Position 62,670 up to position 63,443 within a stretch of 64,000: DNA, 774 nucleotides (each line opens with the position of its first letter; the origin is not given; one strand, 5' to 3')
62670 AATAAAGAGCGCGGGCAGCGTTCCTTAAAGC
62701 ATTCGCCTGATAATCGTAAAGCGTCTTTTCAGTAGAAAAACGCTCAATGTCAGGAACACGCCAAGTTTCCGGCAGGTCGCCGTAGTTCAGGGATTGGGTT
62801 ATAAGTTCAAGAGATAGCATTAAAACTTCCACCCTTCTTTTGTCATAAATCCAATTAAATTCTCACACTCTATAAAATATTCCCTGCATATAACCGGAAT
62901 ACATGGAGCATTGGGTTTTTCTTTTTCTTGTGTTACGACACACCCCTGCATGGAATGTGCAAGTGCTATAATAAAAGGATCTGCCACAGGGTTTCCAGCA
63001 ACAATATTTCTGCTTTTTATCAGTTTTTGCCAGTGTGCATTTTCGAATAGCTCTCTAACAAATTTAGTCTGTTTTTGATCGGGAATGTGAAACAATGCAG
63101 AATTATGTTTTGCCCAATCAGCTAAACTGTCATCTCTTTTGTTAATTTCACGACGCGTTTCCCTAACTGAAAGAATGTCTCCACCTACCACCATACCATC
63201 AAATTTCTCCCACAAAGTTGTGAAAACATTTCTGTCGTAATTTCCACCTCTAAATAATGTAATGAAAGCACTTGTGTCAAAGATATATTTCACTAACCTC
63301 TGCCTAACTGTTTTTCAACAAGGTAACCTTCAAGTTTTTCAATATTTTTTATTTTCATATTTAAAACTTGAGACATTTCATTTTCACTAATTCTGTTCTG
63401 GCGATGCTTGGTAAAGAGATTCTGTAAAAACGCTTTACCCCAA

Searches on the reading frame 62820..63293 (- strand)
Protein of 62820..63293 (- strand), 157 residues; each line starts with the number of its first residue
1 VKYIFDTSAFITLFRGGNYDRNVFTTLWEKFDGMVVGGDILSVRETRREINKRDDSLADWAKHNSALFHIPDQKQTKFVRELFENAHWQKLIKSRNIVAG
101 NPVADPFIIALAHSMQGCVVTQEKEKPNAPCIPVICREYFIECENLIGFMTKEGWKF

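Call 3: search_protein_families(library=pfam, proteins=[window:62820-63293:-], max_evalue=0.1)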
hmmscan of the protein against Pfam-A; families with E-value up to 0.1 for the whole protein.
window:62820-63293:- (157 aa): 2 families
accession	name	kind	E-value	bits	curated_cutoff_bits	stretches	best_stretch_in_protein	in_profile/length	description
PF14367.12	DUF4411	-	6.8e-29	101.2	23.5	1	3-157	1-159/159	Domain of unknown function (DUF4411)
PF11977.14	RNase_Zc3h12a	-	0.044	13.9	23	0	91-124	74-109/154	Zc3h12a-like Ribonuclease NYN domain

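Call 4: search_protein_families(library=padloc, proteins=[window:62820-63293:-], max_evalue=0.1)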
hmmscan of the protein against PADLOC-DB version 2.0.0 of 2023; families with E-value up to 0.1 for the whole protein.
window:62820-63293:- (157 aa): 0 families

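Call 6: find_encoding_contigs(protein=window:62820-63293:-, flank=10000, max_places=6)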
Protein window:62820-63293:- (157 aa): 2 contigs read that carry it; 2 places shown.
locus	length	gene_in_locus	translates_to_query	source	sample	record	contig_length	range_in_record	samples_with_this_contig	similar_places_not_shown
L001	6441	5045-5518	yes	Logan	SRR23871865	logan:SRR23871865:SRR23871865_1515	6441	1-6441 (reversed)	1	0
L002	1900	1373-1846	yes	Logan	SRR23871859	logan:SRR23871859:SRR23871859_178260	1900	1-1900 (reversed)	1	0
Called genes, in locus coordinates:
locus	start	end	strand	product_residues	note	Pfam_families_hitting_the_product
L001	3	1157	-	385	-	?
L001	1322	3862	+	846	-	PF01555:N6_N4_Mtase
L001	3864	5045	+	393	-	PF06114:Peptidase_M78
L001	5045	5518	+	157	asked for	PF14367:DUF4411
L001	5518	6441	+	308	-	?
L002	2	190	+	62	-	?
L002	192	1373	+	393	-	PF06114:Peptidase_M78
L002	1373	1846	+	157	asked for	PF14367:DUF4411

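Call 7: search_protein_families(library=ncbifam, proteins=[window:62820-63293:-], max_evalue=0.1)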
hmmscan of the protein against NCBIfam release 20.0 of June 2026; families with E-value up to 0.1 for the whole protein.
window:62820-63293:- (157 aa): 1 family
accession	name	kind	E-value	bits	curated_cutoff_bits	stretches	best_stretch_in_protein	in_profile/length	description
NF004583.0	PRK05928.1-5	equivalog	0.014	14.8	432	1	12-104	130-219/250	uroporphyrinogen-III synthase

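Call 11: search_protein_families(library=pfam, proteins=[L001:1322-3862:+, L001:3864-5045:+, L001:3-1157:-], max_evalue=0.1)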
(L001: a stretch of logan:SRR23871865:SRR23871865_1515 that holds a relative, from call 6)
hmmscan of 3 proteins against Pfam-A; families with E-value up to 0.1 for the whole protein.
L001:1322-3862:+ (846 aa): 2 families
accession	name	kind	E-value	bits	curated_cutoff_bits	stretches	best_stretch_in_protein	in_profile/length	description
PF01555.25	N6_N4_Mtase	-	4.6e-35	122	26.7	1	411-693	1-217/221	DNA methylase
PF25297.1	DUF7878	-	0.043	14.2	25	1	721-772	66-117/128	Domain of unknown function (DUF7878)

L001:3864-5045:+ (393 aa): 4 families
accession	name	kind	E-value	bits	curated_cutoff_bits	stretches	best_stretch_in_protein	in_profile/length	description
PF06114.19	Peptidase_M78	-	9.1e-14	51.8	22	1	179-304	2-122/123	IrrE N-terminal-like domain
PF20573.4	DUF6782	-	0.0013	18.4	27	1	199-230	70-101/241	Putative metallopeptidase family (DUF6782)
PF13560.12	HTH_31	-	0.029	15.1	27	0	14-65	7-57/64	Helix-turn-helix domain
PF12844.13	HTH_19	-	0.052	13.9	30.2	0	38-65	27-54/64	Helix-turn-helix domain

L001:3-1157:- (385 aa): 2 families
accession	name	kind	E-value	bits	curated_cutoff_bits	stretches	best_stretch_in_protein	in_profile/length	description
PF00920.27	ILVD_EDD_N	-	3.4e-129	431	27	1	44-361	1-316/316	Dihydroxy-acid/6-phosphogluconate dehydratase N-terminal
PF06055.17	ExoD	-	0.099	12.4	23.8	0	203-277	54-129/180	Exopolysaccharide synthesis, ExoD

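Call 12: search_protein_families(library=padloc, proteins=[L001:1322-3862:+, L001:3864-5045:+, L001:3-1157:-], max_evalue=0.01)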
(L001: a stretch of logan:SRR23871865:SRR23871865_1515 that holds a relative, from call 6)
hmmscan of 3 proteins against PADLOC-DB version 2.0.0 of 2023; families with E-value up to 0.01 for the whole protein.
L001:1322-3862:+ (846 aa): 50 families (the best 25 are shown)
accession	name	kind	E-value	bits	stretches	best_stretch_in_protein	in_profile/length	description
PDLC03638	MTase_III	-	5.5e-260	863.1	1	4-813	2-800/816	Type III methyltransferase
PDLC03635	MTase_III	-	3.4e-60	202.5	2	391-603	221-434/708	Type III methyltransferase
PDLC03636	MTase_III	-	6.9e-55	184.9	2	382-533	40-190/575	Type III methyltransferase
PDLC03646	MTase_III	-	9.5e-54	180.6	3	211-515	298-595/1057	Type III methyltransferase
PDLC03644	MTase_III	-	1.1e-41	141.2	2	379-534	29-204/542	Type III methyltransferase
PDLC03354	MTase_II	-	7.8e-38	128.6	1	389-700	61-383/425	Type II methyltransferase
PDLC03339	MTase_II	-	1.8e-29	100.7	2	397-523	9-143/399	Type II methyltransferase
PDLC03633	MTase_III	-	3e-29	100.2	2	624-732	279-379/616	Type III methyltransferase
PDLC03634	MTase_III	-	7.1e-28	95.8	2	438-672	172-423/621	Type III methyltransferase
PDLC03300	MTase_II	-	4.2e-27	93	2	433-526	82-172/302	Type II methyltransferase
PDLC03641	MTase_III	-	2.9e-22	77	2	437-678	182-431/657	Type III methyltransferase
PDLC03371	MTase_II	-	3.3e-19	67.4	2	638-701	191-254/260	Type II methyltransferase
PDLC03642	MTase_III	-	7.2e-19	65.8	1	382-678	77-382/528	Type III methyltransferase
PDLC03299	MTase_II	-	4.3e-18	63.8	2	630-719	188-277/296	Type II methyltransferase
PDLC03216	MTase_II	-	6e-18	63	1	638-715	194-271/364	Type II methyltransferase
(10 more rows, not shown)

L001:3864-5045:+ (393 aa): 17 families
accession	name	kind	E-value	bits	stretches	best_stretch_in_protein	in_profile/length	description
PDLC03947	RmrA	-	3.7e-21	73.4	1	5-323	8-308/383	-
PDLC03949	RmrA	-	7.1e-18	62.6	2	178-381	148-332/363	-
PDLC03948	RmrA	-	6.8e-13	46.2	1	1-316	1-298/397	-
PDLC03952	RmrA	-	9.3e-13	45.8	1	5-385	19-378/395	-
PDLC03946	RmrA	-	3.6e-12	43.7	2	178-381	149-334/357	-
PDLC03954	RmrA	-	1.8e-11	41.6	1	2-320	4-303/380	-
PDLC03944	RmrA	-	1.4e-10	38.8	1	6-324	4-300/384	-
PDLC04141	capP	-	2.6e-10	38.2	1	194-308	42-154/242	capP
PDLC03945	RmrA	-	4.7e-10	37.2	1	34-312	26-298/394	-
PDLC03951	RmrA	-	2.2e-09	34.8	1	1-316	1-294/400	-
PDLC03982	PD-Lambda-2_B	-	8.3e-07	26.6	1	174-308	242-377/402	-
PDLC03955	RmrA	-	1e-06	26.2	1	4-233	16-228/371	-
PDLC03950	RmrA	-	2.2e-06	24.9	1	177-267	154-240/369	-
PDLC03956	RmrA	-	3.2e-06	24.5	1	27-277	28-259/399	-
PDLC03943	RmrA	-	0.00023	18.4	1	39-238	31-211/370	-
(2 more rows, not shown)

L001:3-1157:- (385 aa): 0 families

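Call 25: search_solved_structures(query=L001:1322-3862:+, max_evalue=0.01)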
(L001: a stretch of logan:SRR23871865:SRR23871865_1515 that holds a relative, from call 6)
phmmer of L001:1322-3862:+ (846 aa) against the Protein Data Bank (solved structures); distinct sequences matched with E-value up to 0.01: 8.
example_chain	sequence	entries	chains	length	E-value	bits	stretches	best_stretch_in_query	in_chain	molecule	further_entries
6k0w_B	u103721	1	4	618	2.6e-14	55.5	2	436-520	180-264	Adenine specific DNA methyltransferase (Mod)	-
4zcf_A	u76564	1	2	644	4.3e-11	44.8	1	429-520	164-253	Restriction endonuclease EcoP15I, modification subunit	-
6pbd_A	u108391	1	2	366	2.3e-10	42.4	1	638-703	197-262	Modification methylase CcrMI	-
1g60_A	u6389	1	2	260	3e-10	42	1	647-691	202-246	Adenine-specific Methyltransferase MboIIA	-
7dsu_A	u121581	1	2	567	2e-09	39.3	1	391-487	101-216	Mbo45V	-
5hek_A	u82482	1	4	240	0.00077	20.9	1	634-701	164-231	Adenine specific DNA methyltransferase (DpnA)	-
5hfj_A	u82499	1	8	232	0.0014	20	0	634-698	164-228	Adenine specific DNA methyltransferase (DpnA)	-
2zie_A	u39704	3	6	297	0.0065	17.8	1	623-698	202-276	Putative modification methylase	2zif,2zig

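Call 46: find_homologous_proteins(query=window:62820-63293:-, max_evalue=0.001)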
Query window:62820-63293:- (157 aa): 25 proteins with E <= 0.001 among 30 candidates.
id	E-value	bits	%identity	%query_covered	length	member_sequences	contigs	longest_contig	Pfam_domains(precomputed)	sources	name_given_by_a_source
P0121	1.9e-104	364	100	100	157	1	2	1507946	PF14367.13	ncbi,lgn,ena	-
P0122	4.3e-66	240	64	100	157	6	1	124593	PF14367.13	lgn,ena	-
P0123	2.4e-62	227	62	100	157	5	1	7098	PF14367.13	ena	-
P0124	6.4e-61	223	62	100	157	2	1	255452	PF14367.13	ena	-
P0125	1.2e-60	222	62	100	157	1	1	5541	PF14367.13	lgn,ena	-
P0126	2.3e-60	221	63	100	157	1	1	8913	PF14367.13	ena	-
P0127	2.6e-60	221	62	100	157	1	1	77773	PF14367.13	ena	-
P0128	3.3e-60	220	62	100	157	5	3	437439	PF14367.13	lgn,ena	-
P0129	4.1e-57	210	59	100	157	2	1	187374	PF14367.13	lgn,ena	-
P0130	1.4e-49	186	56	100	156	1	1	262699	PF14367.13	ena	-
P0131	2.1e-42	163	52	99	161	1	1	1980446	PF14367.13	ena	-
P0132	1.0e-39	154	49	100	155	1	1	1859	PF14367.13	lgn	-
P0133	2.8e-37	146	48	100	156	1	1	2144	PF14367.13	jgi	-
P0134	1.3e-34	137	45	100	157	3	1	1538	PF14367.13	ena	-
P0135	4.4e-32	129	44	100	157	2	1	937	PF14367.13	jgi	-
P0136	1.7e-31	127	43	100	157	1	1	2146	PF14367.13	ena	-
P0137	2.0e-31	127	43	100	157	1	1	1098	PF14367.13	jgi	jgi:hypothetical protein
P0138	2.2e-31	127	44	100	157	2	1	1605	PF14367.13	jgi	-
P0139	4.1e-30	123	42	100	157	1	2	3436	PF14367.13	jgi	-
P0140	1.3e-29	121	42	100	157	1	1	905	PF14367.13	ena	-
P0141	9.5e-29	118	42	100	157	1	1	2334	PF14367.13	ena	-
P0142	3.8e-28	116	42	100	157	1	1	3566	PF14367.13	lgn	-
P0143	1.3e-27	114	42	100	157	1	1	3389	PF14367.13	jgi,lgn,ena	-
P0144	2.7e-27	113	40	100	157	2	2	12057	PF14367.13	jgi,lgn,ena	-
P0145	4.8e-23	100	39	100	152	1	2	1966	PF14367.13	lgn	-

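Call 47: find_encoding_contigs(protein=P0122, flank=6000, max_places=2)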
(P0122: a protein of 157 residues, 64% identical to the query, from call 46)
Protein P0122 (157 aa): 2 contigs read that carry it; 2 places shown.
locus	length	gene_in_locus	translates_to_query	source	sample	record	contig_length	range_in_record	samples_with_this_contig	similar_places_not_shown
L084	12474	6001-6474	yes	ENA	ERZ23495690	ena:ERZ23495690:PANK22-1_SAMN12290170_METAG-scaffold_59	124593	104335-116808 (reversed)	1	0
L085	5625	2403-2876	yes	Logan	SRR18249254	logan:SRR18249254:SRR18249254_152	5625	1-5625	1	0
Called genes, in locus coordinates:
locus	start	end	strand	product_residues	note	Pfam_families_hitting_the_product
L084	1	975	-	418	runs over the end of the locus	PF02812:ELFV_dehydrog_N, PF00208:ELFV_dehydrog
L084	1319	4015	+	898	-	PF01555:N6_N4_Mtase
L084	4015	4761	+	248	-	PF13643:DUF4145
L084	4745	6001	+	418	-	PF06114:Peptidase_M78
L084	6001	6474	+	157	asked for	PF14367:DUF4411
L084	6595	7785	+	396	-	PF04326:SLFN_AlbA_2, PF13749:HATPase_c_4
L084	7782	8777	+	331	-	PF01656:CbiA, PF02374:ArsA_ATPase (weak), PF13614:AAA_31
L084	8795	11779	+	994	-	PF04851:ResIII, PF00270:DEAD, PF27151:YagJ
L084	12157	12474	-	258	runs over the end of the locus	PF01416:PseudoU_synth_1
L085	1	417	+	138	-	?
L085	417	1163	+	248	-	PF13643:DUF4145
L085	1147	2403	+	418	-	PF06114:Peptidase_M78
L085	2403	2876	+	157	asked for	PF14367:DUF4411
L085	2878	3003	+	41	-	-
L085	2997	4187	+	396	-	PF04326:SLFN_AlbA_2, PF13749:HATPase_c_4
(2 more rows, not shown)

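Call 48: find_encoding_contigs(protein=P0130, flank=6000, max_places=2)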
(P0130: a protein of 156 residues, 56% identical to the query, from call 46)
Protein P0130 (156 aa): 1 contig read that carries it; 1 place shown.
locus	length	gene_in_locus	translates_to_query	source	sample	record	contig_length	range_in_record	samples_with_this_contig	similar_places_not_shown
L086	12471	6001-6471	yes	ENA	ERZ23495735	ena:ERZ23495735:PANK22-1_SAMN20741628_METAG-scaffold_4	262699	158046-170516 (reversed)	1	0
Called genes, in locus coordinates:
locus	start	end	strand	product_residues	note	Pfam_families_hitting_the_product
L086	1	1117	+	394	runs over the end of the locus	PF04326:SLFN_AlbA_2, PF13749:HATPase_c_4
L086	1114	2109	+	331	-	PF01656:CbiA, PF13614:AAA_31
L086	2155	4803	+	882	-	PF01555:N6_N4_Mtase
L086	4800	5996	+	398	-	PF06114:Peptidase_M78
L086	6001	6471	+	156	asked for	PF14367:DUF4411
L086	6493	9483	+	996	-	PF04851:ResIII, PF00270:DEAD, PF18766:SWI2_SNF2 (weak), PF27151:YagJ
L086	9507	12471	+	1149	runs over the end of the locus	PF00289:Biotin_carb_N, PF02222:ATP-grasp (weak), PF02786:CPSase_L_D2, PF07478:Dala_Dala_lig_C, PF02785:Biotin_carb_C, PF00682:HMGL-like, PF02436:PYC_OADA, PF00364:Biotin_lipoyl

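Call 49: find_encoding_contigs(protein=P0131, flank=6000, max_places=2)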
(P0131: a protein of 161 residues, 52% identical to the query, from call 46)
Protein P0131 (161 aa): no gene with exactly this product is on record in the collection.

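Call 50: find_encoding_contigs(protein=P0144, flank=6000, max_places=2)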
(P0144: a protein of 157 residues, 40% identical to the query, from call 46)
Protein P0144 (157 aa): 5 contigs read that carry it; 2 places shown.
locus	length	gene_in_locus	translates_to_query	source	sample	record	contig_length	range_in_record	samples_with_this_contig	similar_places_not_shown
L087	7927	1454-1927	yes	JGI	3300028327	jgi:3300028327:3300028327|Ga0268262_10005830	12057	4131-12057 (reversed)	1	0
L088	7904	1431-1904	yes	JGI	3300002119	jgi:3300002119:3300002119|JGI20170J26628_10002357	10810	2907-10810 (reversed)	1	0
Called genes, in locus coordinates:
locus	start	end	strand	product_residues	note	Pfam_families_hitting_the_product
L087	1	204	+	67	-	?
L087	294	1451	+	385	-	PF01381:HTH_3 (faint), PF12844:HTH_19 (faint), PF13560:HTH_31 (weak), PF06114:Peptidase_M78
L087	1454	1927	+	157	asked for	PF14367:DUF4411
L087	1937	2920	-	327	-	-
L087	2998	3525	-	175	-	-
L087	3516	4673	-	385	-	PF01420:Methylase_S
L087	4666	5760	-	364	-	PF17761:DUF1016_N, PF06250:YhcG_C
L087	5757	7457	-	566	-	PF02384:N6_Mtase, PF07669:Eco57I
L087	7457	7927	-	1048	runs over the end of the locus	PF04313:HSDR_N, PF04851:ResIII, PF18766:SWI2_SNF2, PF00270:DEAD (faint), PF22679:T1R_D3-like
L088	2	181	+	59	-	?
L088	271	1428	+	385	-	PF01381:HTH_3 (faint), PF12844:HTH_19 (faint), PF13560:HTH_31 (weak), PF06114:Peptidase_M78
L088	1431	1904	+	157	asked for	PF14367:DUF4411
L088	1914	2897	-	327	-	-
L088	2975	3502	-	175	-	-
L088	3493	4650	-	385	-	PF01420:Methylase_S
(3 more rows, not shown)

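Call 76: search_solved_structures(query=A3, max_evalue=1)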
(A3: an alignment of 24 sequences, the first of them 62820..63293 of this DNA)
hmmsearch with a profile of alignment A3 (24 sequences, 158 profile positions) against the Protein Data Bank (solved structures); distinct sequences matched with E-value up to 1: 3.
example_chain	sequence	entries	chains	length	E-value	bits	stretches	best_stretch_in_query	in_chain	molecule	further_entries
9vzy_D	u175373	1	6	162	1.9e-24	89.7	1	3-158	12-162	DUF4411 family protein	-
9vzz_A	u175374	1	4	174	6.3e-23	84.7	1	3-158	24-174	DUF4411 family protein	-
8vxb_A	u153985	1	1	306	0.072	16.3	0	109-156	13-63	Streptomycin aminoglycoside adenylyltransferase ant(6)-Ib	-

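Call 77: search_solved_structures(query=L001:3864-5045:+, max_evalue=0.1)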
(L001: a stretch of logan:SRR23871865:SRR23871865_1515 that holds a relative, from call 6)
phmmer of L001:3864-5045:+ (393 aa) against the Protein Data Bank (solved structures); distinct sequences matched with E-value up to 0.1: 2.
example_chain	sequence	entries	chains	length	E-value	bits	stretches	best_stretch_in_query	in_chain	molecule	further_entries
9vzy_A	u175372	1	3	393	1.5e-26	96.7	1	10-381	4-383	HTH cro/C1-type domain-containing protein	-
7t5t_A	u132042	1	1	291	0.0027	20.2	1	203-277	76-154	CapP toxin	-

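Call 79: search_solved_structures(query=window:62820-63293:-, max_evalue=0.01, show_alignments=1)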
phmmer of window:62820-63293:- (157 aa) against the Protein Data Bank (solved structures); distinct sequences matched with E-value up to 0.01: 2.
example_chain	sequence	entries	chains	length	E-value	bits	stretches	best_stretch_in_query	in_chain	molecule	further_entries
9vzy_D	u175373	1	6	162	1.8e-16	63.5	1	3-157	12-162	DUF4411 family protein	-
9vzz_A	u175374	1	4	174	2.6e-15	59.8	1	3-157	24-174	DUF4411 family protein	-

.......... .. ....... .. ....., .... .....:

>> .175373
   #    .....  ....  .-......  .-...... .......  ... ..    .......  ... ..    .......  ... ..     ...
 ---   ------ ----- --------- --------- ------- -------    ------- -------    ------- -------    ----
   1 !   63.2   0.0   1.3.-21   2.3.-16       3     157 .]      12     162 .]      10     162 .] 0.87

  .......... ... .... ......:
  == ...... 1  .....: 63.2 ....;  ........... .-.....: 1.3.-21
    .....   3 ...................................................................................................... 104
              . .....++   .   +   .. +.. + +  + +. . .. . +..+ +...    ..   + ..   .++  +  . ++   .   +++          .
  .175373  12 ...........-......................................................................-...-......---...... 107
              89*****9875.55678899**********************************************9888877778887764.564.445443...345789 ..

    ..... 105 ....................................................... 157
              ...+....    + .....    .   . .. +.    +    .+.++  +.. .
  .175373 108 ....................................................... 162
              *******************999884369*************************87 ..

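Call 84: find_related_loci(query=A3, collection=viral_contigs, flank=6000)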
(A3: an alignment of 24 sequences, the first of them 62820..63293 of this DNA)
Query A3 (157 aa) in viral_contigs; peptide patterns used: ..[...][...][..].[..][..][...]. (x = any residue, [..] = any of these).
43 stretches matched a pattern; 5 encode a relative of the query (tblastn E <= 1e-3); 5 distinct loci.
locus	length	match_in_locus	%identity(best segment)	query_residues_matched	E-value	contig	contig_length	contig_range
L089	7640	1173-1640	37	1-157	3e-32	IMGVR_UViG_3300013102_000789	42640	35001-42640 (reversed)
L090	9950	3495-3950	34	1-153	9e-30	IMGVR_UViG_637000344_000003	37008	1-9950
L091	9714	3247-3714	35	1-157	2e-29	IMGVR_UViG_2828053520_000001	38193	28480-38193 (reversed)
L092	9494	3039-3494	35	1-153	3e-28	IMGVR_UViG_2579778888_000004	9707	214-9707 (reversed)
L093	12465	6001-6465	35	3-157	1e-27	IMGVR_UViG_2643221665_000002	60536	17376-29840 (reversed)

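Call 97: search_protein_families(library=phrogs, proteins=[L001:3864-5045:+, window:62820-63293:-, L001:1322-3862:+], max_evalue=0.001)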
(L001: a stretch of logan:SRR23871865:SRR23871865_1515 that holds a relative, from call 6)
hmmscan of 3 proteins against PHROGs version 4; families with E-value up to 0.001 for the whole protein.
L001:3864-5045:+ (393 aa): 4 families
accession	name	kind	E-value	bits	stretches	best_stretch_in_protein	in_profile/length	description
phrog_2439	-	transcription regulation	1.2e-44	153.8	1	5-383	4-363/367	transcriptional regulator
phrog_87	-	other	4.4e-07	30.9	1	173-374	43-224/227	metallo-protease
phrog_1516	-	unknown function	4.5e-06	27.4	1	163-276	60-150/227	-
phrog_1914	-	unknown function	5.7e-06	27.2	1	182-276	55-152/222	-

window:62820-63293:- (157 aa): 1 family
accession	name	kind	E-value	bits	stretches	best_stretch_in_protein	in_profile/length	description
phrog_11126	-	unknown function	5e-22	79.5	1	1-156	2-162/167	-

L001:1322-3862:+ (846 aa): 8 families
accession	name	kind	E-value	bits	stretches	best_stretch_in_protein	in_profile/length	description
phrog_67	-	other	4.7e-26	93.1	1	406-753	138-397/743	DNA methyltransferase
phrog_3008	-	other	5.8e-12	46.4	1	647-717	159-231/244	DNA methyltransferase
phrog_498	-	other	2.8e-11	43.7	1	648-704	369-425/633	DNA methyltransferase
phrog_6952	-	other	1.9e-09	38.6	1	647-693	123-169/181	DNA methyltransferase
phrog_18293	-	other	2.7e-07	31.5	1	648-702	56-110/119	methyltransferase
phrog_23085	-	unknown function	2.5e-06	28.2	1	650-703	56-109/138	-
phrog_8769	-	other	2.7e-05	24.9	1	656-702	10-56/71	methyltransferase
phrog_26713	-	other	0.00055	20.8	0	391-434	8-50/74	methyltransferase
